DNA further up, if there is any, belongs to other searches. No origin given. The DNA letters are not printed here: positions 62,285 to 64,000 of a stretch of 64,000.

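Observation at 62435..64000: NRPS termination module whose thioesterase has Cys in place of the nucleophilic Ser (GYCFG)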

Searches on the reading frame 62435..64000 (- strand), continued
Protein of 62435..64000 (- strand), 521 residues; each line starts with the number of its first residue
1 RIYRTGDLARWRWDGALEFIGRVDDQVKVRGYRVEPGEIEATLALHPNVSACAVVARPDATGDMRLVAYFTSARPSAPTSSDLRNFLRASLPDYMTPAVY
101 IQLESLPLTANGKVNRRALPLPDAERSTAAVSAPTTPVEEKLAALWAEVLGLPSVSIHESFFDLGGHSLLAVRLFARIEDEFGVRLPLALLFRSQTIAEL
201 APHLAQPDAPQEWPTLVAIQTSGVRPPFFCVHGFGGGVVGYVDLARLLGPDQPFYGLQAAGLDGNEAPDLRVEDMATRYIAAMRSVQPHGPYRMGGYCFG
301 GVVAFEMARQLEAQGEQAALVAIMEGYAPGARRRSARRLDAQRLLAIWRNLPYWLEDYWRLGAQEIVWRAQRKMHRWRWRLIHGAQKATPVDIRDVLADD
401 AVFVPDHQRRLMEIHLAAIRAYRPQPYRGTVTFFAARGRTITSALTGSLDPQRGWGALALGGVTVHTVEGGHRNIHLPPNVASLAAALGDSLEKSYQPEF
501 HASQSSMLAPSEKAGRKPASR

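Call 10: find_encoding_contigs(protein=P0001, flank=10000, max_places=3)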
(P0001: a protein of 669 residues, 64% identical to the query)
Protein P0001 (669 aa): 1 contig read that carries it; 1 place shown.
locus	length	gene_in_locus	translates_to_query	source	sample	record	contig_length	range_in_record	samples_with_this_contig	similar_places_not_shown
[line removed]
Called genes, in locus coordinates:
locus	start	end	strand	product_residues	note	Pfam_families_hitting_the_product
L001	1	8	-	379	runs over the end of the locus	PF00356:LacI, PF00532:Peripla_BP_1, PF13407:Peripla_BP_4, PF13377:Peripla_BP_3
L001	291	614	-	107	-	-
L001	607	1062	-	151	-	PF04321:RmlD_sub_bind, PF05368:NmrA, PF01073:3Beta_HSD, PF01370:Epimerase, PF13460:NAD_binding_10, PF16363:GDP_Man_Dehyd, PF02719:Polysacc_synt_2 (weak), PF07993:NAD_binding_4 (weak), +1 more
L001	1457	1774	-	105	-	-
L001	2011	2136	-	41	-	-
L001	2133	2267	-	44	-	-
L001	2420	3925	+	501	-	PF00668:Condensation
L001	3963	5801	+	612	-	PF00501:AMP-binding, PF13193:AMP-binding_C, PF00550:PP-binding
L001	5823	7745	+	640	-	PF00501:AMP-binding, PF13193:AMP-binding_C, PF00550:PP-binding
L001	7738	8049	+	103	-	PF18563:TubC_N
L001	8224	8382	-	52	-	-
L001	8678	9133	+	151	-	PF00668:Condensation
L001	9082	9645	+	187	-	PF00668:Condensation, PF00501:AMP-binding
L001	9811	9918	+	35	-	PF00501:AMP-binding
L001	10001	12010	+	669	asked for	PF00501:AMP-binding, PF13193:AMP-binding_C, PF00550:PP-binding, PF00975:Thioesterase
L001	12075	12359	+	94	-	PF02604:PhdYeFM_antitox (weak)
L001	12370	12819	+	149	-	PF01850:PIN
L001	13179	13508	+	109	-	PF02604:PhdYeFM_antitox (weak)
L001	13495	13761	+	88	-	PF05016:ParE_toxin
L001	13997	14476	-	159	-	-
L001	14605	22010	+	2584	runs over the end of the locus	PF13385:Laminin_G_3, PF14200:RicinB_lectin_2, PF00354:Pentaxin (faint), PF13385:Laminin_G_3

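Call 11: find_related_loci(query=window:62435-64000:-, collection=genome_contigs, flank=10000)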
Query window:62435-64000:- (521 aa) in genome_contigs; peptide patterns used: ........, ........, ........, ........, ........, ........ (x = any residue, [..] = any of these).
41 stretches matched a pattern; 4 encode a relative of the query (tblastn E <= 1e-3); 4 distinct loci.
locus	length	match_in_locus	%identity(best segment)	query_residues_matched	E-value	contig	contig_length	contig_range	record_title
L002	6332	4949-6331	53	1-459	3e-152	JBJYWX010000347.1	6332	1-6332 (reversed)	MAG: Candidatus Promineifilaceae bacterium isolate S0_2_050615r3r5_39 S0_2_050615r3r5_39_000000000347, whole genome shot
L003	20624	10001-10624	42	1-206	8e-45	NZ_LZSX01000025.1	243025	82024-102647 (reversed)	Mycobacterium colombiense strain 852002-51834_SCH5396731 contig_21, whole genome shotgun sequence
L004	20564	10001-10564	43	1-188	3e-30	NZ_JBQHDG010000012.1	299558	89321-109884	Phytohabitans sp. LJ34 LJ34-1_scaffold12, whole genome shotgun sequence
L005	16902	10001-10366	51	1-117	2e-25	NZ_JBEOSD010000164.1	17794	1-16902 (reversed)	Streptomyces sp. NPDC097619 NPDC097619_268_E9.ctg-0164, whole genome shotgun sequence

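Call 15: find_encoding_contigs(protein=P0011, flank=10000, max_places=3)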
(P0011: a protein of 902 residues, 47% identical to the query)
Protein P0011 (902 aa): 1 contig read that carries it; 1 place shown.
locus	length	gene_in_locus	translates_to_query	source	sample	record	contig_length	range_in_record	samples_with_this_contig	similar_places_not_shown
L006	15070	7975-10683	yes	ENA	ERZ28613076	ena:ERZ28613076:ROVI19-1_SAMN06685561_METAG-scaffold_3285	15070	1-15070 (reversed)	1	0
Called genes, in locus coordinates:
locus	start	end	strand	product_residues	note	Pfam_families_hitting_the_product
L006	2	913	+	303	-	?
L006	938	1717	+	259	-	-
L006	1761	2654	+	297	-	PF00535:Glycos_transf_2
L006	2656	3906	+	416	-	PF04230:PS_pyruv_trans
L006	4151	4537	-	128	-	-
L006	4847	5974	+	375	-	PF01073:3Beta_HSD (weak), PF01370:Epimerase, PF02719:Polysacc_synt_2, PF04321:RmlD_sub_bind, PF16363:GDP_Man_Dehyd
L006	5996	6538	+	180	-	PF00908:dTDP_sugar_isom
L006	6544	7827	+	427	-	PF16254:DUF4910, PF09940:DUF2172, PF16221:HTH_47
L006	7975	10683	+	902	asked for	PF00501:AMP-binding, PF13193:AMP-binding_C, PF00550:PP-binding, PF00975:Thioesterase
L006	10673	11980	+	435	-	PF00202:Aminotran_3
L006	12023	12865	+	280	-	PF00483:NTP_transferase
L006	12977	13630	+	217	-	PF02585:PIG-L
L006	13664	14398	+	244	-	-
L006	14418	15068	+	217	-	?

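Call 16: find_encoding_contigs(protein=P0010, flank=10000, max_places=3)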
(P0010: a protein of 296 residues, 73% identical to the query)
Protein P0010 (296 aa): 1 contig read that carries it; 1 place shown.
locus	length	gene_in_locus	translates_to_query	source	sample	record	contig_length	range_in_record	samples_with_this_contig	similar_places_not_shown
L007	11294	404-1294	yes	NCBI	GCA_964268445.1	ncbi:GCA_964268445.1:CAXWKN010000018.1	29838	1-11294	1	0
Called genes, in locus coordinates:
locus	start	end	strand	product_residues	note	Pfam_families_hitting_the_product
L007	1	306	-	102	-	?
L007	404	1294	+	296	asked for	PF00975:Thioesterase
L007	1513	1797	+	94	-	PF02604:PhdYeFM_antitox (weak)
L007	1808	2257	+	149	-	PF01850:PIN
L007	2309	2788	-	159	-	-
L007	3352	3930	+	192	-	-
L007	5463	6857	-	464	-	PF00078:RVT_1, PF22296:bAvd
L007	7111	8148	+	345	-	-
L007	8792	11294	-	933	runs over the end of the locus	PF05729:NACHT, PF20720:nSTAND3 (weak)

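Call 21: search_protein_families(library=pfam, proteins=[L002:48-2243:+, L002:2233-3360:+, L001:2420-3925:+, L001:3963-5801:+, L001:5823-7745:+, L001:7738-8049:+], max_evalue=0.00001)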
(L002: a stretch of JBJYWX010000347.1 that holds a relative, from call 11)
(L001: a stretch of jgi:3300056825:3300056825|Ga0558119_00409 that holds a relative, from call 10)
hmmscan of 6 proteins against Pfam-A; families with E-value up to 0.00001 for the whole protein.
L002:48-2243:+ (731 aa): 4 families
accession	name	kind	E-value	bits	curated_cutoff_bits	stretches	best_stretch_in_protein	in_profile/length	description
PF00501.34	AMP-binding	-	1.8e-89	300.7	29.9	1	105-455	1-384/384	AMP-binding enzyme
PF00550.31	PP-binding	-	4.8e-15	56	20.8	1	620-682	2-66/67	Phosphopantetheine attachment site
PF13193.12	AMP-binding_C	-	1.9e-14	54.8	24.5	1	514-590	1-76/76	AMP-binding enzyme C-terminal domain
PF00668.25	Condensation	-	8.1e-12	45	30.6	1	9-85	380-456/456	Condensation domain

L002:2233-3360:+ (375 aa): 1 family
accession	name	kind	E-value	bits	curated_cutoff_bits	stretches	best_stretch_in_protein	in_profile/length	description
PF00668.25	Condensation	-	1.1e-84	285.2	30.6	1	45-349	4-309/456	Condensation domain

L001:2420-3925:+ (501 aa): 1 family
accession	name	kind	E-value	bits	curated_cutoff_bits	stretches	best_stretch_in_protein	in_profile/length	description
PF00668.25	Condensation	-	1.4e-110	370.6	30.6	1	49-493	5-456/456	Condensation domain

L001:3963-5801:+ (612 aa): 3 families
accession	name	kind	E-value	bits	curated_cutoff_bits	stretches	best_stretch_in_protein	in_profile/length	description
PF00501.34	AMP-binding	-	3e-91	306.5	29.9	1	2-355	4-384/384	AMP-binding enzyme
PF00550.31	PP-binding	-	3.7e-15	56.4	20.8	1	518-580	3-67/67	Phosphopantetheine attachment site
PF13193.12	AMP-binding_C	-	1.8e-10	42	24.5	1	412-487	1-76/76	AMP-binding enzyme C-terminal domain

L001:5823-7745:+ (640 aa): 3 families
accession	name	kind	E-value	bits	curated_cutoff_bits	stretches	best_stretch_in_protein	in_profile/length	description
PF00501.34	AMP-binding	-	1.1e-74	252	29.9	1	16-374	2-383/384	AMP-binding enzyme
PF00550.31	PP-binding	-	1.5e-15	57.6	20.8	1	535-595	2-64/67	Phosphopantetheine attachment site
PF13193.12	AMP-binding_C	-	2.7e-15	57.5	24.5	1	425-499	1-76/76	AMP-binding enzyme C-terminal domain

L001:7738-8049:+ (103 aa): 1 family
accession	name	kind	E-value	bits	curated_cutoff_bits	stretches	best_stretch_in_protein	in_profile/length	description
PF18563.6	TubC_N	-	6.5e-14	52.2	26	1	10-60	1-51/52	TubC N-terminal docking domain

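Call 25: find_encoding_contigs(protein=P0009, flank=10000, max_places=2)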
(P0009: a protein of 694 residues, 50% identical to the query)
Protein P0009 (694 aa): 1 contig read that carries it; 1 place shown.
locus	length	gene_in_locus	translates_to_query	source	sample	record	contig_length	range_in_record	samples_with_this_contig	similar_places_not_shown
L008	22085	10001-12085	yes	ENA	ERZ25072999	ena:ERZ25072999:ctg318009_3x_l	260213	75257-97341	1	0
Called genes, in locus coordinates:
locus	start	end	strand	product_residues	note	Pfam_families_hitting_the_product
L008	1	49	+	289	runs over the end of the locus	-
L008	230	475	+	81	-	PF19891:DUF6364 (weak)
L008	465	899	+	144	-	PF01850:PIN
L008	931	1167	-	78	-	-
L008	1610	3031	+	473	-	PF00668:Condensation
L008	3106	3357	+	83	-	PF00501:AMP-binding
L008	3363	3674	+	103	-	-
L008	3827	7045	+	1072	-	PF00501:AMP-binding, PF13193:AMP-binding_C, PF00550:PP-binding, PF00668:Condensation, PF00501:AMP-binding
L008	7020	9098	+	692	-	PF00501:AMP-binding, PF13193:AMP-binding_C, PF00550:PP-binding, PF00668:Condensation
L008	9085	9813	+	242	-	PF00668:Condensation, PF00501:AMP-binding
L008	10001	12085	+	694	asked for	PF00501:AMP-binding, PF13193:AMP-binding_C, PF00550:PP-binding, PF00975:Thioesterase, PF12697:Abhydrolase_6 (weak)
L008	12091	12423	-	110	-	-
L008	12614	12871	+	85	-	PF01909:NTP_transf_2, PF18765:Polbeta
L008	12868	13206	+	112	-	PF01934:HepT-like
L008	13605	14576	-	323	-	PF07690:MFS_1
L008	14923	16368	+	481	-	PF01565:FAD_binding_4, PF02913:FAD-oxidase_C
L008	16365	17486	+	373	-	PF01565:FAD_binding_4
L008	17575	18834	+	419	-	PF13187:Fer4_9 (faint), PF12797:Fer4_2 (faint), PF12838:Fer4_7, PF13183:Fer4_8, PF13237:Fer4_10 (weak), PF13484:Fer4_16 (weak), PF13534:Fer4_17, PF02754:CCG, +2 more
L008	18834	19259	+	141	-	PF01738:DLH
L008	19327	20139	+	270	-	PF05448:AXE1 (faint), PF01738:DLH, PF00326:Peptidase_S9 (faint), PF02230:Abhydrolase_2 (weak)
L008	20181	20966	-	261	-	PF03372:Exo_endo_phos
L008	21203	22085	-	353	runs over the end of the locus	PF08240:ADH_N, PF16912:Glu_dehyd_C, PF00107:ADH_zinc_N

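Call 36: find_encoding_contigs(protein=P0018, flank=10000, max_places=2)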
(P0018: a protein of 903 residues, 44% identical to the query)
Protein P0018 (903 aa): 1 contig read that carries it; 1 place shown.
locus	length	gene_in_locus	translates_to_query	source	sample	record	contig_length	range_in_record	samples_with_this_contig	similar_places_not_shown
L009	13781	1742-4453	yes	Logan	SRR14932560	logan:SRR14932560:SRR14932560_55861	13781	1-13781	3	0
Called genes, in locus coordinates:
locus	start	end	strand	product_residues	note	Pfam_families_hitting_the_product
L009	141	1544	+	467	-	PF01408:GFO_IDH_MocA, PF02894:GFO_IDH_MocA_C (weak), PF22725:GFO_IDH_MocA_C3 (weak)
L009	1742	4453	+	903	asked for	PF00501:AMP-binding, PF13193:AMP-binding_C, PF00550:PP-binding, PF00561:Abhydrolase_1 (faint), PF00975:Thioesterase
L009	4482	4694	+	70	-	PF03621:MbtH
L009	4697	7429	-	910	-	PF13522:GATase_6 (faint), PF01493:GXGXG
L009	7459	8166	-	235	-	PF18923:DUF5673 (weak)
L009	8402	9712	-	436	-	PF01645:Glu_synthase, PF01070:FMN_dh (weak)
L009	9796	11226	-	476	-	-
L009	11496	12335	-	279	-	PF00106:adh_short, PF01370:Epimerase, PF08659:KR, PF13561:adh_short_C2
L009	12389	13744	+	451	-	PF13660:DUF4147, PF05161:MOFRL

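Call 37: find_encoding_contigs(protein=P0021, flank=10000, max_places=2)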
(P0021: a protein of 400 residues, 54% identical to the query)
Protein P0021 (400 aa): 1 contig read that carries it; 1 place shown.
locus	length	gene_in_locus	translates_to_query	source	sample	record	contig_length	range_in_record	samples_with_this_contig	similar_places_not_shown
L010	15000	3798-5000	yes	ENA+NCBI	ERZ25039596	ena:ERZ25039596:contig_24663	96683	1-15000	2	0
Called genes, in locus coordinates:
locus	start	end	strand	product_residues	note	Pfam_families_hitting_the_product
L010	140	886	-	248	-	-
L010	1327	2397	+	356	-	PF00668:Condensation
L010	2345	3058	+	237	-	PF00501:AMP-binding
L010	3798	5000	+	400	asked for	PF00550:PP-binding, PF00975:Thioesterase, PF12697:Abhydrolase_6 (weak)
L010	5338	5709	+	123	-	PF01648:ACPS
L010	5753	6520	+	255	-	PF00512:HisKA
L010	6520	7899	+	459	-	PF02518:HATPase_c, PF13581:HATPase_c_2 (faint), PF00072:Response_reg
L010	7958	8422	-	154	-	PF00072:Response_reg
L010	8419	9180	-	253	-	PF04545:Sigma70_r4 (weak)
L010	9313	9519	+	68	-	-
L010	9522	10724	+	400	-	PF01547:SBP_bac_1, PF13416:SBP_bac_8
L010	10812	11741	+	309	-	PF00528:BPD_transp_1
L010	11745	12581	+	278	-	PF00528:BPD_transp_1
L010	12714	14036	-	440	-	PF00376:MerR, PF13411:MerR_1, PF09278:MerR-DNA-bind (weak), PF06445:GyrI-like, PF14526:Cass2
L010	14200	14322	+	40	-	-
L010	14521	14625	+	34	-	-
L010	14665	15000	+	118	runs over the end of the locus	-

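Call 38: find_encoding_contigs(protein=P0007, flank=10000, max_places=2)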
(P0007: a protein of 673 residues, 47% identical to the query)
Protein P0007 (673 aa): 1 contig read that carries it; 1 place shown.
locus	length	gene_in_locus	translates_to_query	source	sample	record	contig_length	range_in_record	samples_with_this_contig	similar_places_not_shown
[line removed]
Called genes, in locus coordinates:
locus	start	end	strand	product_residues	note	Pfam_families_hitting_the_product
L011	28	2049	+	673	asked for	PF00501:AMP-binding, PF13193:AMP-binding_C, PF00550:PP-binding, PF00975:Thioesterase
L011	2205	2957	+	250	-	PF22624:AASDHPPT_N, PF01648:ACPS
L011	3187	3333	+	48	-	-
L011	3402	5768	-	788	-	PF01244:Peptidase_M19 (weak)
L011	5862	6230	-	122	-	-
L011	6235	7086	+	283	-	-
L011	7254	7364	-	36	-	-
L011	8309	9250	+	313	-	PF00701:DHDPS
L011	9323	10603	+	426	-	PF02403:Seryl_tRNA_N, PF00587:tRNA-synt_2b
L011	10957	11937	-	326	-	PF11258:DUF3048, PF17479:DUF3048_C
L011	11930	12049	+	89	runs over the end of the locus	-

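Call 44: find_related_loci(query=window:62435-64000:-, collection=metagenome_contigs, flank=10000)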
Query window:62435-64000:- (521 aa) in metagenome_contigs; peptide patterns used: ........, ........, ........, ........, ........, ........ (x = any residue, [..] = any of these).
48 stretches matched a pattern; 4 encode a relative of the query (tblastn E <= 1e-3); 4 distinct loci.
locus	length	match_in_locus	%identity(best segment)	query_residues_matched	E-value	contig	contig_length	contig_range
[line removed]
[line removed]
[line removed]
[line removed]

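Call 46: find_encoding_contigs(protein=P0050, flank=10000, max_places=2)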
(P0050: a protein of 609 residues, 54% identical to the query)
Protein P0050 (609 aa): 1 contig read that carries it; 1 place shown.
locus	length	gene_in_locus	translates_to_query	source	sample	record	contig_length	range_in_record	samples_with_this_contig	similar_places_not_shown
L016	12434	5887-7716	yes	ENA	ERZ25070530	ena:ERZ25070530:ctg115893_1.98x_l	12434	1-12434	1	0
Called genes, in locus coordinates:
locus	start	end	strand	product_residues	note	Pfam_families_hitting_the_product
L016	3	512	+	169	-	?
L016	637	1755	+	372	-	PF00668:Condensation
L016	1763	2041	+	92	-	PF00668:Condensation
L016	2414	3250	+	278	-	PF00501:AMP-binding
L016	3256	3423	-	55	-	-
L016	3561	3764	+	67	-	-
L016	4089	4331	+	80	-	PF00668:Condensation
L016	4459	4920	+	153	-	PF00668:Condensation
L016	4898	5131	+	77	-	PF00668:Condensation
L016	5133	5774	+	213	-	PF00668:Condensation, PF00501:AMP-binding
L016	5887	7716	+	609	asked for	PF00501:AMP-binding, PF13193:AMP-binding_C, PF00550:PP-binding, PF00975:Thioesterase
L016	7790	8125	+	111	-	-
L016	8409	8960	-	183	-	PF03009:GDPD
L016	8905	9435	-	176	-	PF07593:UnbV_ASPIC, PF03009:GDPD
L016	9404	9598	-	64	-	-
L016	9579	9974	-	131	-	-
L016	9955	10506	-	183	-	PF13517:FG-GAP_3, PF01839:FG-GAP (weak), PF13517:FG-GAP_3 (weak)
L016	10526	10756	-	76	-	PF13517:FG-GAP_3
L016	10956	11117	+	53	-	-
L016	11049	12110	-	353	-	PF01436:NHL (faint)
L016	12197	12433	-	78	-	?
